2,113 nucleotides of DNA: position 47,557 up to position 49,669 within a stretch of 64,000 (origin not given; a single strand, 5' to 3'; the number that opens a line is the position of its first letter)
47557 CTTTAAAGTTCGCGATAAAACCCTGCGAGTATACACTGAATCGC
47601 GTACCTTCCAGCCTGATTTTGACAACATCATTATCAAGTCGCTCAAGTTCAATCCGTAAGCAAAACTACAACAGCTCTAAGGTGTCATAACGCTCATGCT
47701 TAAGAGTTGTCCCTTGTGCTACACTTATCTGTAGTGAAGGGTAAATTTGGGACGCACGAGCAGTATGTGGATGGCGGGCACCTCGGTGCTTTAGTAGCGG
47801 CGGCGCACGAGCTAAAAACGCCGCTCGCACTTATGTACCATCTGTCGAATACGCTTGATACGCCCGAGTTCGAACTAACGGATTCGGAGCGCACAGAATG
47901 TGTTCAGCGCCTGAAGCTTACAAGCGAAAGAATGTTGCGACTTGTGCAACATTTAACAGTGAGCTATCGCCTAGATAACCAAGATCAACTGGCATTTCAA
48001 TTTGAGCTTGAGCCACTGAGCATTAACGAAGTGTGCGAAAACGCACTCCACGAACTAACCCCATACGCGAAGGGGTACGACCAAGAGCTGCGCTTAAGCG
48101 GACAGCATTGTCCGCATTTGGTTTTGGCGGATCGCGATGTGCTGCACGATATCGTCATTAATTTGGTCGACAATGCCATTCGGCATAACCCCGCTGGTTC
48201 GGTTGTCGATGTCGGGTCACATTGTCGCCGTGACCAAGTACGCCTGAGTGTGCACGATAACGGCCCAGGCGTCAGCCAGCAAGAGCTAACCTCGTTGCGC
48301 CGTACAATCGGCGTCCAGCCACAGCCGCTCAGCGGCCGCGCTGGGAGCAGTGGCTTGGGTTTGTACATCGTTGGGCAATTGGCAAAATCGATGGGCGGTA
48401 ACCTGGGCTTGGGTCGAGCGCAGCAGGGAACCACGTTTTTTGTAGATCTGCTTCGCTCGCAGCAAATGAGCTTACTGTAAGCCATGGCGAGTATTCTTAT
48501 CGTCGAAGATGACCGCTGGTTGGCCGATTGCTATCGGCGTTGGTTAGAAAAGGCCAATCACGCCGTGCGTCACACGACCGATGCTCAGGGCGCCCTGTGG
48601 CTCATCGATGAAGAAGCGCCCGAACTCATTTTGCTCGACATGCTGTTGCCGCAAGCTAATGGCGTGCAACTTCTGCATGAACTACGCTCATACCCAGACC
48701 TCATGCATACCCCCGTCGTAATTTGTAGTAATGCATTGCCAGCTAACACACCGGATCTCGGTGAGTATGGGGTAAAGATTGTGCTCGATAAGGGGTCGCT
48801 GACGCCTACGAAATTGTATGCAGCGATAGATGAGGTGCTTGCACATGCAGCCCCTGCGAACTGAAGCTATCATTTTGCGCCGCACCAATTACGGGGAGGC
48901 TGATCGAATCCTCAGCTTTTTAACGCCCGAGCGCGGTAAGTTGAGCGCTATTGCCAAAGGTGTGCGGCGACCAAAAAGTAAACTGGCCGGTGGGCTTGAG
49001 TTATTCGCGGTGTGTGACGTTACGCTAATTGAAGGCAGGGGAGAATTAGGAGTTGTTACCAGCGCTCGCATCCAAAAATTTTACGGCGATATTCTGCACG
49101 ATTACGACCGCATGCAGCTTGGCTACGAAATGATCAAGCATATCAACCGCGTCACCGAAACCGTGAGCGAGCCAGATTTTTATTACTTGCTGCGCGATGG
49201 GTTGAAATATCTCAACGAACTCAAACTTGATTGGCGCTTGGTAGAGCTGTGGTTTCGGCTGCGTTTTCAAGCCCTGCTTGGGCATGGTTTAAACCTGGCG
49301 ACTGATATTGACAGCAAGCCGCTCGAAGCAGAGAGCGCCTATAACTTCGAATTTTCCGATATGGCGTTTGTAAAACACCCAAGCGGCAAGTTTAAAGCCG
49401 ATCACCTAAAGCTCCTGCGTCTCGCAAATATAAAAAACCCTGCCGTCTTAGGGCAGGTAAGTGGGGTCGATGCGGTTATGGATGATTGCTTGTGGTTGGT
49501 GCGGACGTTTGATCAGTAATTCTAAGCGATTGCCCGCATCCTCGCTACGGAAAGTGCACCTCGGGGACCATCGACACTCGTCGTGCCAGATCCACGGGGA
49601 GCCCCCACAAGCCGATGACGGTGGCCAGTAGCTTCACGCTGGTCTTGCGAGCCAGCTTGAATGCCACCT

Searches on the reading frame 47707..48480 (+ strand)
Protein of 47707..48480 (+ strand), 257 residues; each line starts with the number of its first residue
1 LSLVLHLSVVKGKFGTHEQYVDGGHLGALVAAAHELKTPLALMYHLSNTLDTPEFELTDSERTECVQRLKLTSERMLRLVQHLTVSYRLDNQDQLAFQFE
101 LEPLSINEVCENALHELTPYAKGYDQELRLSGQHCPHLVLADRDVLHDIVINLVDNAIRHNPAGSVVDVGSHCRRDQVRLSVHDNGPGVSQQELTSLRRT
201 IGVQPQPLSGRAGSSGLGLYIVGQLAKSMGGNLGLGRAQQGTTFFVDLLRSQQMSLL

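Call 11: search_protein_families(library=pfam, proteins=[window:47707-48480:+])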
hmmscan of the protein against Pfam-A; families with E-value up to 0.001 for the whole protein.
window:47707-48480:+ (257 aa): 3 families
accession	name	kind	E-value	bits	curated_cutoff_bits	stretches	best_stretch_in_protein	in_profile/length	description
PF02518.31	HATPase_c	-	1.8e-18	67.4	26.4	1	142-248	2-107/111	Histidine kinase-, DNA gyrase B-, and HSP90-like ATPase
PF00512.31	HisKA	-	2.1e-06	28.1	26.9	1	32-86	9-60/66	His Kinase A (phospho-acceptor) domain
PF13581.12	HATPase_c_2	-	7e-05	23.3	27.4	1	150-228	40-111/127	Histidine kinase-like ATPase domain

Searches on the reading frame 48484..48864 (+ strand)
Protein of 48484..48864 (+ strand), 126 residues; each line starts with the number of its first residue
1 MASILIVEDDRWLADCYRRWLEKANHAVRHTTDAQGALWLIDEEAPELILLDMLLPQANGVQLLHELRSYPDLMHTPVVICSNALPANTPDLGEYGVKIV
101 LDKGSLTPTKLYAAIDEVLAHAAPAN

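Call 11: search_protein_families(library=pfam, proteins=[window:48484-48864:+])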
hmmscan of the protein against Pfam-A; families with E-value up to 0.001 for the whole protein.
window:48484-48864:+ (126 aa): 1 family
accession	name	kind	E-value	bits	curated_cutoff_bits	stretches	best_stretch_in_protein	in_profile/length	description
PF00072.30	Response_reg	-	1.3e-15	57.9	30.2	1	4-113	1-108/111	Response regulator receiver domain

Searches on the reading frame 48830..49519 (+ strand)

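Call 11: search_protein_families(library=pfam, proteins=[window:48830-49519:+])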
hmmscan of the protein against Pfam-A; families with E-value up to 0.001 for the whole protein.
window:48830-49519:+ (229 aa): 1 family
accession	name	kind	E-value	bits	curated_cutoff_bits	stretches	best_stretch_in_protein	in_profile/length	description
PF11967.14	RecO_N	-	8.2e-22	77.5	27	1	6-82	1-77/80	Recombination protein O N terminal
